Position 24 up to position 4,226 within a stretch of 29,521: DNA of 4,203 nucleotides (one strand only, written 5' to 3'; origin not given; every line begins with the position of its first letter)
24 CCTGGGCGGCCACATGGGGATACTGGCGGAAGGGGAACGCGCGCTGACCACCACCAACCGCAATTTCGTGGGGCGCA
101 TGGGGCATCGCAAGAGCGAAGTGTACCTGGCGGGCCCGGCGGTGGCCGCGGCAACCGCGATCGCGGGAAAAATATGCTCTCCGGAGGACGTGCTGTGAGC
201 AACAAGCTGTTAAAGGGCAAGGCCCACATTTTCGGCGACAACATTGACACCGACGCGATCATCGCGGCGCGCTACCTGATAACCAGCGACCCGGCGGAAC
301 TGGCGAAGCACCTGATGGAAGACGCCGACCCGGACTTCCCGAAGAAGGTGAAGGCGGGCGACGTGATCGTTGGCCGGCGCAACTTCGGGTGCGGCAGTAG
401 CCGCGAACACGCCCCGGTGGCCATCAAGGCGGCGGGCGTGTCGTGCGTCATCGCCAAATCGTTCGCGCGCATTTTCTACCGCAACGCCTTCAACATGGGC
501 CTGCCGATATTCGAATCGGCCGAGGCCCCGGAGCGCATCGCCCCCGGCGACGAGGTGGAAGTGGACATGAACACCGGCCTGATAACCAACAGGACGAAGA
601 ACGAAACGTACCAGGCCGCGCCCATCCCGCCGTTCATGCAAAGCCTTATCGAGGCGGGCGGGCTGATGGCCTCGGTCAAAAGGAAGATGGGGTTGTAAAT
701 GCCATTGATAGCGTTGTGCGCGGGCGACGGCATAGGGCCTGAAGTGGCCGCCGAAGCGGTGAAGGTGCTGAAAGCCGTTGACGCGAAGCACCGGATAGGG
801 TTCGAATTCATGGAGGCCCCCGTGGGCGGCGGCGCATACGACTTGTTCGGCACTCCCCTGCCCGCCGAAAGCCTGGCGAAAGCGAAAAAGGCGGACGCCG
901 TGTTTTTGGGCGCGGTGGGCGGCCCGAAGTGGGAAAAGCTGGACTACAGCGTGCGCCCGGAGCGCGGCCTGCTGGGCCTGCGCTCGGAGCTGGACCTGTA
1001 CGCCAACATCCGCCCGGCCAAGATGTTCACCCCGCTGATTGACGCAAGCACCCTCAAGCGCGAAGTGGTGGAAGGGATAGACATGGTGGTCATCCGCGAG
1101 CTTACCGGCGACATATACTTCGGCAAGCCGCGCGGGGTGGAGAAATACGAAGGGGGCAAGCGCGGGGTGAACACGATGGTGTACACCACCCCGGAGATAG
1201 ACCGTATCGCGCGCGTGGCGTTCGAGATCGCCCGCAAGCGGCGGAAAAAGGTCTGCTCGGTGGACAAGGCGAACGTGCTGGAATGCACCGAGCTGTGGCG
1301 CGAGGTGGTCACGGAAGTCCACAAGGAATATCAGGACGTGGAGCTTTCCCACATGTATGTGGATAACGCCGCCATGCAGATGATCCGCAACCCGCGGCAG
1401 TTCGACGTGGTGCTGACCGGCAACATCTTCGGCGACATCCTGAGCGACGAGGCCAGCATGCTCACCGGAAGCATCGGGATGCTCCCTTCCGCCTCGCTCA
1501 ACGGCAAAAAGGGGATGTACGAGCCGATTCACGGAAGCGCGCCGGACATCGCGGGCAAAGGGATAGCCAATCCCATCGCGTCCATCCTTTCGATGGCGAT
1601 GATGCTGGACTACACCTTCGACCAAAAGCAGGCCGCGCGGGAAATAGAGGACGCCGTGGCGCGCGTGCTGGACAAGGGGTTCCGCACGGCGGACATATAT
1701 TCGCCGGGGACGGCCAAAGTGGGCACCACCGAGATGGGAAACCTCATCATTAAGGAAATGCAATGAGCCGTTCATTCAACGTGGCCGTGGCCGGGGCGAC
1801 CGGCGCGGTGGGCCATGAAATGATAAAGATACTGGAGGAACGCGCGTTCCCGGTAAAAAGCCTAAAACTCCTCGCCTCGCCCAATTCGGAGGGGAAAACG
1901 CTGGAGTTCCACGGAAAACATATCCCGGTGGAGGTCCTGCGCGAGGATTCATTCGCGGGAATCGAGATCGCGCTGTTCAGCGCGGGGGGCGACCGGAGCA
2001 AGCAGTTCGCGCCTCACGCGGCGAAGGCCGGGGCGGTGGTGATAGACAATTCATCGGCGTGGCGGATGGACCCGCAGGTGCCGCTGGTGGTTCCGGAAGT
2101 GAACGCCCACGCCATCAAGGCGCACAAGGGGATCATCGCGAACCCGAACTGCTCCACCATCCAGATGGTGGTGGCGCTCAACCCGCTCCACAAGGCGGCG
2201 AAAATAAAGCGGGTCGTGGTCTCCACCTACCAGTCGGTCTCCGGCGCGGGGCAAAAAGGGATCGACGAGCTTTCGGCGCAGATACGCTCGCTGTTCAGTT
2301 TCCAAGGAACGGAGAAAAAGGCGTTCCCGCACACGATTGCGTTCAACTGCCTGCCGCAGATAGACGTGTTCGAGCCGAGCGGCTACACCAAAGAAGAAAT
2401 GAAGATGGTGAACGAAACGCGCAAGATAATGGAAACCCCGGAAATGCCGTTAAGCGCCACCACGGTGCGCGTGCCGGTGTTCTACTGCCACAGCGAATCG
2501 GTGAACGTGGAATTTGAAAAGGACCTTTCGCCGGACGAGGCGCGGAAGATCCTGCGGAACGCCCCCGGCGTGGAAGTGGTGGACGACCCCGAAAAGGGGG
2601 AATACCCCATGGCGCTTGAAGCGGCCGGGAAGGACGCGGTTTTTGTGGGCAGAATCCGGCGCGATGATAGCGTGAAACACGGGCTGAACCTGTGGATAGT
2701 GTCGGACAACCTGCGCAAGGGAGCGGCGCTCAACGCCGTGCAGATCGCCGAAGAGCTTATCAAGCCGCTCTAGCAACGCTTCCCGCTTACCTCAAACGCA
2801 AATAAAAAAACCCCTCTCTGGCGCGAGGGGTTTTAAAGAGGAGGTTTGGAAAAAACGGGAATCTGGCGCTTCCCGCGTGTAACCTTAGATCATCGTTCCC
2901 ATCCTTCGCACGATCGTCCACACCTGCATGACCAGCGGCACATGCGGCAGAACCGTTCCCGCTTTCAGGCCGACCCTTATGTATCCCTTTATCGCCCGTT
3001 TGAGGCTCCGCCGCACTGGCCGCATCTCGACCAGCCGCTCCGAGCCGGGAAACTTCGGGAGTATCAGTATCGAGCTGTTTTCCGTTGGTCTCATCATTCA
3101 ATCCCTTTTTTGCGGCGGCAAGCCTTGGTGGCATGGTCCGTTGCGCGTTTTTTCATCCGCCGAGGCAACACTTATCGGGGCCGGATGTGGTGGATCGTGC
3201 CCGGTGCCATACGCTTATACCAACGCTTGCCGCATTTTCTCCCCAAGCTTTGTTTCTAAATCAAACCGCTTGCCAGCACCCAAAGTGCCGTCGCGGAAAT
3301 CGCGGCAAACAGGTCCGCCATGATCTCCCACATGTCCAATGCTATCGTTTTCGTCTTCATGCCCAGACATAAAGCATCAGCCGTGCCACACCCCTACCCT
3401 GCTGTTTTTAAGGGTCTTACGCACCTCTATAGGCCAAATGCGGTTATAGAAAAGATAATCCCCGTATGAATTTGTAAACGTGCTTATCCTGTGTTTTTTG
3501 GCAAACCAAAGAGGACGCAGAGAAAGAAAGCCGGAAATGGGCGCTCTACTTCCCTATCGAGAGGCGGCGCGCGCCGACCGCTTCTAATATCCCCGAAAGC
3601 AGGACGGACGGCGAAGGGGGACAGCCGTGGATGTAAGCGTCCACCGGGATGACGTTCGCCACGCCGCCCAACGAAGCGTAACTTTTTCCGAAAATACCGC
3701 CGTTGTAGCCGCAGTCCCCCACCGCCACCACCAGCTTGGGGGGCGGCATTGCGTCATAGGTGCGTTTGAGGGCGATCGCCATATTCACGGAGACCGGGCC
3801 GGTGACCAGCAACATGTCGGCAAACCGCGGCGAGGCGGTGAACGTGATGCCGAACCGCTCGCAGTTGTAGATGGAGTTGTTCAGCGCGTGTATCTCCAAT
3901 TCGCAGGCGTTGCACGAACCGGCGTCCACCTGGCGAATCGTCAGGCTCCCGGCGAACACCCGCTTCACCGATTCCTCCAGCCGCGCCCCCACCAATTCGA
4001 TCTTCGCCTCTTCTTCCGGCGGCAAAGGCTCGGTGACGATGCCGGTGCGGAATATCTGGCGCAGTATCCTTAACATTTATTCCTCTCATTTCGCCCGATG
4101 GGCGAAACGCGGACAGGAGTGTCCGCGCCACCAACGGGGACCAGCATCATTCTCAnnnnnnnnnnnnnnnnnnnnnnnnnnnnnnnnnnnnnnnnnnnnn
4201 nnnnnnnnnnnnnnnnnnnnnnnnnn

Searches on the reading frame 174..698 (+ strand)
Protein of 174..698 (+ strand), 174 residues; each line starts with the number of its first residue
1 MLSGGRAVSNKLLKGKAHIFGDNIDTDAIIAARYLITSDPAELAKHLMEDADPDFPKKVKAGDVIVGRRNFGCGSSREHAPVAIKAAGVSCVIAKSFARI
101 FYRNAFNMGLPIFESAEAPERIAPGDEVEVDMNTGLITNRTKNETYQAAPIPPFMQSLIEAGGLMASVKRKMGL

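Call 6: search_protein_families(library=pfam, proteins=[window:174-698:+], max_evalue=0.01)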
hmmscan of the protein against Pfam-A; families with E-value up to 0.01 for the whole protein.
window:174-698:+ (174 aa): 1 family
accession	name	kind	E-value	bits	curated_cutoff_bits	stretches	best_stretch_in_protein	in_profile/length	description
PF00694.25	Aconitase_C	-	8.3e-20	71.9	22.8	1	60-110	72-123/131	Aconitase C-terminal domain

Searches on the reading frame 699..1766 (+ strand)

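Call 6: search_protein_families(library=pfam, proteins=[window:699-1766:+], max_evalue=0.01)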
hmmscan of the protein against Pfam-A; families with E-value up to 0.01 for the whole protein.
window:699-1766:+ (355 aa): 1 family
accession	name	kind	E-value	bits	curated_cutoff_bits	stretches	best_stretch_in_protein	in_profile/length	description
PF00180.25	Iso_dh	-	4.4e-143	477.2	27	1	4-350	2-348/348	Isocitrate/isopropylmalate dehydrogenase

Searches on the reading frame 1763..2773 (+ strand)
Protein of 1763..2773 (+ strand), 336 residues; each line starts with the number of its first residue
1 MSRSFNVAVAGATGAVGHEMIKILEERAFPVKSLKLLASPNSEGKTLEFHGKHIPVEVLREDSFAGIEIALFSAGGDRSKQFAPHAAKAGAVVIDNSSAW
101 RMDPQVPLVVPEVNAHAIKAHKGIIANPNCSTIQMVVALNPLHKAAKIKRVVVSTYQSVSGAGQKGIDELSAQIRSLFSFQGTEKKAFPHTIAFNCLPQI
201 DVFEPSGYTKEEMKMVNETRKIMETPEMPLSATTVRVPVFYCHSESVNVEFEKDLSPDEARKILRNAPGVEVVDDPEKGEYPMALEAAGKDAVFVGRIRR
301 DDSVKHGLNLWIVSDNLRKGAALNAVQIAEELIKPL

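Call 6: search_protein_families(library=pfam, proteins=[window:1763-2773:+], max_evalue=0.01)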
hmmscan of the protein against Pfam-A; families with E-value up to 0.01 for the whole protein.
window:1763-2773:+ (336 aa): 3 families
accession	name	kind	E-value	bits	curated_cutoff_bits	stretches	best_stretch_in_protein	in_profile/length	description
PF02774.23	Semialdhyde_dhC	-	4.6e-59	200.1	26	1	139-319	1-184/184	Semialdehyde dehydrogenase, dimerisation domain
PF01118.30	Semialdhyde_dh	-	2.2e-36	125.4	26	1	6-120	1-120/121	Semialdehyde dehydrogenase, NAD binding domain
PF02800.25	Gp_dh_C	-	0.0013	18.8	24.4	0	221-269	63-111/158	Glyceraldehyde 3-phosphate dehydrogenase, C-terminal domain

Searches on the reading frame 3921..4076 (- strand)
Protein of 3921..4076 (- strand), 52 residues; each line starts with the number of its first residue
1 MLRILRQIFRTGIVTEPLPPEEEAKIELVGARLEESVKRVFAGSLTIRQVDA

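Call 54: search_solved_structures(query=A2, max_evalue=10, show_alignments=5)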
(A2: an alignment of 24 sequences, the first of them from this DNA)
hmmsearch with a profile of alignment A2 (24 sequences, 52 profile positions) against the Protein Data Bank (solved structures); distinct sequences matched with E-value up to 10: 3.
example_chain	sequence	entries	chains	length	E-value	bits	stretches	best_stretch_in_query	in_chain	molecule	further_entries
5h1s_Z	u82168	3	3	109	0.43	13.8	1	17-48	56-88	50S ribosomal protein L29 | protein L29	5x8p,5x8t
6eri_AY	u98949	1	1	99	1.1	12.5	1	17-48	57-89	50S ribosomal protein L29, chloroplastic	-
4uos_A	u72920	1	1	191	1.9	11.8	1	3-40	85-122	DESIGNED HELICAL BUNDLE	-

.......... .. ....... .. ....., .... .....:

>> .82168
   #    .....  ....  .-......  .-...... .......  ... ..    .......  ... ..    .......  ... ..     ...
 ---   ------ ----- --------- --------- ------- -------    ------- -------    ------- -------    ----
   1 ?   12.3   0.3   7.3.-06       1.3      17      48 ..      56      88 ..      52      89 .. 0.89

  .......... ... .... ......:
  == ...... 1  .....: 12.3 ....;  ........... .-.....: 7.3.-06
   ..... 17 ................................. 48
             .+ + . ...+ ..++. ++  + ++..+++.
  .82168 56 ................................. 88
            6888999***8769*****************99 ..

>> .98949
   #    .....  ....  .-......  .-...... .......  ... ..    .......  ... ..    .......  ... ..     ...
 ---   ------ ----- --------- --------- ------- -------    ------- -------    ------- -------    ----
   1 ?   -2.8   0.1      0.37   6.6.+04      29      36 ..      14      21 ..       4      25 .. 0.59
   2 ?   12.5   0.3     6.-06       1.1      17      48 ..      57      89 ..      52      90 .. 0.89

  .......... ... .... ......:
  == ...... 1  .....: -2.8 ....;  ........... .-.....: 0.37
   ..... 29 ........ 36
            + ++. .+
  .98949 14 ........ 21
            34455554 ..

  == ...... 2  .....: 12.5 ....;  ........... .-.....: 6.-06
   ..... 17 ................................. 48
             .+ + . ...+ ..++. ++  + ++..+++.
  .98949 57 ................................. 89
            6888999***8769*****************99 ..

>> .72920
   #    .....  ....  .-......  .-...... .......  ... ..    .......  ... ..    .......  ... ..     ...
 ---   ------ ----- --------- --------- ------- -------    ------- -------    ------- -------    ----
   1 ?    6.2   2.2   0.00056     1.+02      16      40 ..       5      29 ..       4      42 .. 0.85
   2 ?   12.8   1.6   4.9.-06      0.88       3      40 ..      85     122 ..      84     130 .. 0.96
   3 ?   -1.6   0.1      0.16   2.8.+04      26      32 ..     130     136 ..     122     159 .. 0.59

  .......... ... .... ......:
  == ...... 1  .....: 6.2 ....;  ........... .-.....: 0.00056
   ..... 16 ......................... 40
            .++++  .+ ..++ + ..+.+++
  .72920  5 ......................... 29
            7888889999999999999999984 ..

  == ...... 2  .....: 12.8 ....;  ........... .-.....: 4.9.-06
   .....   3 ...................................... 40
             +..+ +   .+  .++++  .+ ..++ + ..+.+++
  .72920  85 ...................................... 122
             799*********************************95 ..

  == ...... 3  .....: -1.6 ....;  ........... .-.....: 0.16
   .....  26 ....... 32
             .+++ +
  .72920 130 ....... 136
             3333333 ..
